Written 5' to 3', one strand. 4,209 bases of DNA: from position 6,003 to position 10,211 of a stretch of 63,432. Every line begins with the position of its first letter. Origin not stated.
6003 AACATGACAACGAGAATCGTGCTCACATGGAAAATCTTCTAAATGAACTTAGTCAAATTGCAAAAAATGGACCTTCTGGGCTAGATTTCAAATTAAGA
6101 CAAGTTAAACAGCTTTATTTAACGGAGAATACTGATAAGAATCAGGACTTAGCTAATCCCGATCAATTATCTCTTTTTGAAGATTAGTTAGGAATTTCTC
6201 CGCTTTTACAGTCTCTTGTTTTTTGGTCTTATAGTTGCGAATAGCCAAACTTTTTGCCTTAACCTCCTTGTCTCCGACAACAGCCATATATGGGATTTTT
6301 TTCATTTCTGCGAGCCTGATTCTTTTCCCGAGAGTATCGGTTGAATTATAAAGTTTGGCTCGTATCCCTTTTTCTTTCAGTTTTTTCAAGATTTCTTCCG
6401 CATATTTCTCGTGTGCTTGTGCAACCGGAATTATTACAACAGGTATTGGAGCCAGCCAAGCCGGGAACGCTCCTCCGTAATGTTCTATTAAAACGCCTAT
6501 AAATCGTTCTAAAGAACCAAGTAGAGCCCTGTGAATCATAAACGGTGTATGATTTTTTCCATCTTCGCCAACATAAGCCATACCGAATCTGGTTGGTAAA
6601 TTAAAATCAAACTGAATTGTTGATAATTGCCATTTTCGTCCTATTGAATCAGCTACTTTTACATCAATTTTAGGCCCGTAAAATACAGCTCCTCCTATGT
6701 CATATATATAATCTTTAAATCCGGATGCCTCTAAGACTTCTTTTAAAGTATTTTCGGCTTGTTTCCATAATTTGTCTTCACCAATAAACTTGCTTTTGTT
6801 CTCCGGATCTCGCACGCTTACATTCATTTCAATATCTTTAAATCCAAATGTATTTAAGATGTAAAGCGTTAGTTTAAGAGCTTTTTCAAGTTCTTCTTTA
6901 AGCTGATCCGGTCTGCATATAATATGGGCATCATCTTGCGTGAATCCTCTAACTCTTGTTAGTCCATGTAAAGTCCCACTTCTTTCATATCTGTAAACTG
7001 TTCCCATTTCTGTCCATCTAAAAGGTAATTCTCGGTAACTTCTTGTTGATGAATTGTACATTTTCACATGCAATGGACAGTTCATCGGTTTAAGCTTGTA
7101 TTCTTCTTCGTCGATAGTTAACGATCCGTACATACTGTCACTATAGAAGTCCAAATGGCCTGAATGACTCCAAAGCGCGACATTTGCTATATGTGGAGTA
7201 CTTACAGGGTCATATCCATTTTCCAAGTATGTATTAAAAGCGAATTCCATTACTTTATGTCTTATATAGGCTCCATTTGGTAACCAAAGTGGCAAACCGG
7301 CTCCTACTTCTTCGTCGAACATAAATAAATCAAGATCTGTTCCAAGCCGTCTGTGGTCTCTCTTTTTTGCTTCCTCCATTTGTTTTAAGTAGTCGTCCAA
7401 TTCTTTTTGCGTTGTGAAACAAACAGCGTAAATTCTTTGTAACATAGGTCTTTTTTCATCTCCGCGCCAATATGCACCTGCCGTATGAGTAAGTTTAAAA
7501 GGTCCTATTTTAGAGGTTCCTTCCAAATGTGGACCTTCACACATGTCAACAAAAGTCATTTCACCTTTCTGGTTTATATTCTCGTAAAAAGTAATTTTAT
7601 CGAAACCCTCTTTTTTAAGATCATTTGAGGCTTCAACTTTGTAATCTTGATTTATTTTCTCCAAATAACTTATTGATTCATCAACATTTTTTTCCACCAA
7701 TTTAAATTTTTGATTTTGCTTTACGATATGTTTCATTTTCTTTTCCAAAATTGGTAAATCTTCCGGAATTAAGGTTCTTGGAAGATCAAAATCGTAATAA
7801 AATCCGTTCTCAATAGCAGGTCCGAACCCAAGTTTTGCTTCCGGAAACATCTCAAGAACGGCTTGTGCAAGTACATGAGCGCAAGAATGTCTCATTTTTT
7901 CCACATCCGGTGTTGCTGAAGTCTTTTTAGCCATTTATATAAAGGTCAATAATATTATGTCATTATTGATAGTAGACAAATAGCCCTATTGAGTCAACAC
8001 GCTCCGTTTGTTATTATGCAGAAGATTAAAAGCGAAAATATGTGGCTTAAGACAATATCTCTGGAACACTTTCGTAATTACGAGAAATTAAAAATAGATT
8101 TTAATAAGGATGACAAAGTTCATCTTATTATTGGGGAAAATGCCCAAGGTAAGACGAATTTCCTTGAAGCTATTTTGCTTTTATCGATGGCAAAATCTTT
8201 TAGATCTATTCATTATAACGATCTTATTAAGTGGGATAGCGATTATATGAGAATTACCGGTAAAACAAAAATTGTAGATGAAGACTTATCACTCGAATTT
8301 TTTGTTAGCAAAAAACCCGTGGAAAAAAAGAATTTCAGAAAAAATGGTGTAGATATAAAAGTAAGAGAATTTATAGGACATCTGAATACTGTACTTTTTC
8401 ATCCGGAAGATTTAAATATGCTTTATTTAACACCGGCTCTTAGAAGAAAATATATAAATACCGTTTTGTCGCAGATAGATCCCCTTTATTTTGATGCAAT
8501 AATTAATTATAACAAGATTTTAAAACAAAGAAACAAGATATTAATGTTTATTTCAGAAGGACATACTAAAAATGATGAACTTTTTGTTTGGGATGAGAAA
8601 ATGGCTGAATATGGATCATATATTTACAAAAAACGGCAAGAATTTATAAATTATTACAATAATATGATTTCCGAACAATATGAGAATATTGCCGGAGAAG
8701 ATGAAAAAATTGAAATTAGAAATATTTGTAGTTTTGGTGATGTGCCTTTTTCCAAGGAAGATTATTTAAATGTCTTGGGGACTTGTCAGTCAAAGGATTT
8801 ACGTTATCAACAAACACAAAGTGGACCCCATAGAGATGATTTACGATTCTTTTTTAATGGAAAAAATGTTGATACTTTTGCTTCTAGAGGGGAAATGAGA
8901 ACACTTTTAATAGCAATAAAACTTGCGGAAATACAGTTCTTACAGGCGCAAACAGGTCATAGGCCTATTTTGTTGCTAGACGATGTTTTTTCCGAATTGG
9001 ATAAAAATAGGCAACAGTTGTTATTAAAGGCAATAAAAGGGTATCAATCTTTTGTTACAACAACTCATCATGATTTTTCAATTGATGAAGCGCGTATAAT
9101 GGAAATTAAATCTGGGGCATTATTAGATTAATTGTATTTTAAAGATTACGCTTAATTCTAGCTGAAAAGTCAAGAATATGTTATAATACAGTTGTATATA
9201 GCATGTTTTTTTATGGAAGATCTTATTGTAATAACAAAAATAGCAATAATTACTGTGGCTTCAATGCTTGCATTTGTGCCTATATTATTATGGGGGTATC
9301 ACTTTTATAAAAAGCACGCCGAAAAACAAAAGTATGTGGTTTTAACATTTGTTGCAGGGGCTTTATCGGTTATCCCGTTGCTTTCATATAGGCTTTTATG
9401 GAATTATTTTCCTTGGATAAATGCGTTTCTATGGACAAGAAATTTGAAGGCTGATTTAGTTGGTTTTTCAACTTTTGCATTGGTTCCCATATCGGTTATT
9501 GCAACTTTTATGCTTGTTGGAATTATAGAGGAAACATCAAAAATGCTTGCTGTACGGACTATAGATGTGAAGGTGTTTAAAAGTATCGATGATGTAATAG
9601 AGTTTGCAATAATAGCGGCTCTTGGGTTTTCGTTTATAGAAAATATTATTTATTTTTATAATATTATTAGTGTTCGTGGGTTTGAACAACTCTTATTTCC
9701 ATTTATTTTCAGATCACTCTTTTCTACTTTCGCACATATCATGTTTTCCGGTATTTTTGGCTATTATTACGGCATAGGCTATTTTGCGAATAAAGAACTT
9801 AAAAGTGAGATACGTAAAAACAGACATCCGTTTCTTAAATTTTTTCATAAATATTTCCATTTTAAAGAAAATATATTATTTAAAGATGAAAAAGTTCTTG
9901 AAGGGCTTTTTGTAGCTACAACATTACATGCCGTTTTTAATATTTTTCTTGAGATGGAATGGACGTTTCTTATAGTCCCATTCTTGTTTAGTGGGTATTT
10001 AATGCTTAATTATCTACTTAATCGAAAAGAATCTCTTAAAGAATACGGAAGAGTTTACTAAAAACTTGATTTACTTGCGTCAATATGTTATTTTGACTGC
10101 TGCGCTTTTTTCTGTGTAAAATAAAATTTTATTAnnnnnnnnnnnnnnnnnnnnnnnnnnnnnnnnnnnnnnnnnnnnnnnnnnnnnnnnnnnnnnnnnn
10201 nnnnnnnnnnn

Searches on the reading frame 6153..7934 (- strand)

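Call 25: search_protein_families(library=ncbifam, proteins=[window:6153-7934:-], max_evalue=0.00001)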
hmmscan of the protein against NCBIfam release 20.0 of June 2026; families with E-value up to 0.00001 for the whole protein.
window:6153-7934:- (593 aa): 12 families
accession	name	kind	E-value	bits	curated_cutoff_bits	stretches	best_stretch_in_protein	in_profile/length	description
TIGR00418.1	thrS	equivalog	1.1e-209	698.1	383.65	1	15-588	1-564/565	threonine--tRNA ligase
NF003068.0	PRK03991.1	equivalog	8.7e-66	222.5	484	1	184-589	189-592/613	threonine--tRNA ligase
TIGR00442.1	hisS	equivalog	1e-27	97.2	286.75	2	217-379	9-166/406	histidine--tRNA ligase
NF008979.1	PRK12325.1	exception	4.1e-20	72.1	550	2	210-370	35-195/437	proline--tRNA ligase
NF006625.0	PRK09194.1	equivalog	7.9e-19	68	558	2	209-337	34-161/559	proline--tRNA ligase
NF003211.1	PRK04173.1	equivalog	8.1e-19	67.8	312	1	490-581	358-450/454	glycine--tRNA ligase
NF011500.0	PRK14938.1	equivalog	1.4e-17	63.7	362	1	489-586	267-364/387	Ser-tRNA(Thr) hydrolase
TIGR00408.1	proS_fam_I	equivalog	4.4e-17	62.2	437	1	449-587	234-379/475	proline--tRNA ligase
TIGR00389.1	glyS_dimeric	equivalog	3.3e-16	58.9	243.3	1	490-587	465-563/565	glycine--tRNA ligase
TIGR00409.1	proS_fam_II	equivalog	1.3e-15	57.4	306.7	2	486-585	463-565/568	proline--tRNA ligase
NF009085.0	PRK12420.1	equivalog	2.5e-09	37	540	1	499-580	341-421/426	histidine--tRNA ligase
TIGR00414.1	serS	equivalog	4e-09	36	301.65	1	184-409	132-360/418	serine--tRNA ligase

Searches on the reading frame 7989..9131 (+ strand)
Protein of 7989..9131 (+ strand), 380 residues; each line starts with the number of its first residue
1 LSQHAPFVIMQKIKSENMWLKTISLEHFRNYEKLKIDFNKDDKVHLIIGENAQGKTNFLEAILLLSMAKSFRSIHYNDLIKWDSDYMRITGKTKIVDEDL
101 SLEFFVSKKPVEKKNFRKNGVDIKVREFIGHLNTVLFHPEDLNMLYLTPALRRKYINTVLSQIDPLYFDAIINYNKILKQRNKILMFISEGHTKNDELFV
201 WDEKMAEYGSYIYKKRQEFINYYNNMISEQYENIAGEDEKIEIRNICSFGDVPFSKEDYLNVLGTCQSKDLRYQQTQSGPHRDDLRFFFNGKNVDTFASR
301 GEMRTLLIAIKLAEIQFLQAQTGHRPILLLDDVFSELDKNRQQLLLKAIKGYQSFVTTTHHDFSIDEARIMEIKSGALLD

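Call 25: search_protein_families(library=ncbifam, proteins=[window:7989-9131:+], max_evalue=0.00001)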
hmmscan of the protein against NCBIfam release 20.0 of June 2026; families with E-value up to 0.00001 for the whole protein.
window:7989-9131:+ (380 aa): 5 families
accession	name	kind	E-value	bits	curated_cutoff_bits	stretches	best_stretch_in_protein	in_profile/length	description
TIGR00611.2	recf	equivalog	2.1e-100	336.2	172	1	20-359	1-339/339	DNA replication/repair protein RecF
NF010680.0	PRK14079.1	equivalog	1.5e-54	185.4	386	1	18-359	1-326/349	recombination protein F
NF041760.1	PtuA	equivalog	1.3e-09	37.6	500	1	11-63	43-93/524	retron Ec78 anti-phage system effector ATPase PtuA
NF003034.1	PRK03918.1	equivalog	1.9e-06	26.2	700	1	18-89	1-73/878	DNA double-strand break repair ATPase Rad50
NF000355.4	ribo_prot_ABC_F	equivalog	4.7e-06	25.7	380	0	315-377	126-191/499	ribosomal protection-like ABC-F family protein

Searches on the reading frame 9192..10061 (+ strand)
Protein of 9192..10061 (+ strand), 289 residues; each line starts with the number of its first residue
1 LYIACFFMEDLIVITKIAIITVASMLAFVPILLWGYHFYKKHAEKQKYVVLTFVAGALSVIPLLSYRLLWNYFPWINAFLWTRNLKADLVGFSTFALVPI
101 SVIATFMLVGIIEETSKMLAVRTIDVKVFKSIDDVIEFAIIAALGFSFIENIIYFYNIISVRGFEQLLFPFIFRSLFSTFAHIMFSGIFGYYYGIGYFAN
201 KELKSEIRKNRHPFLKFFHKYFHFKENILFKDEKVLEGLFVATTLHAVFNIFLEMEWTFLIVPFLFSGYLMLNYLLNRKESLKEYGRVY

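Call 25: search_protein_families(library=ncbifam, proteins=[window:9192-10061:+], max_evalue=0.00001)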
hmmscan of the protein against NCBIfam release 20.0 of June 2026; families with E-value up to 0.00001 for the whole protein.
window:9192-10061:+ (289 aa): 1 family
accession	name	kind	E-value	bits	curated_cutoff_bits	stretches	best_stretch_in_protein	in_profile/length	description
NF033739.1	intramemb_PrsW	equivalog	2.3e-10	40.5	225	1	98-206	59-161/210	glutamic-type intramembrane protease PrsW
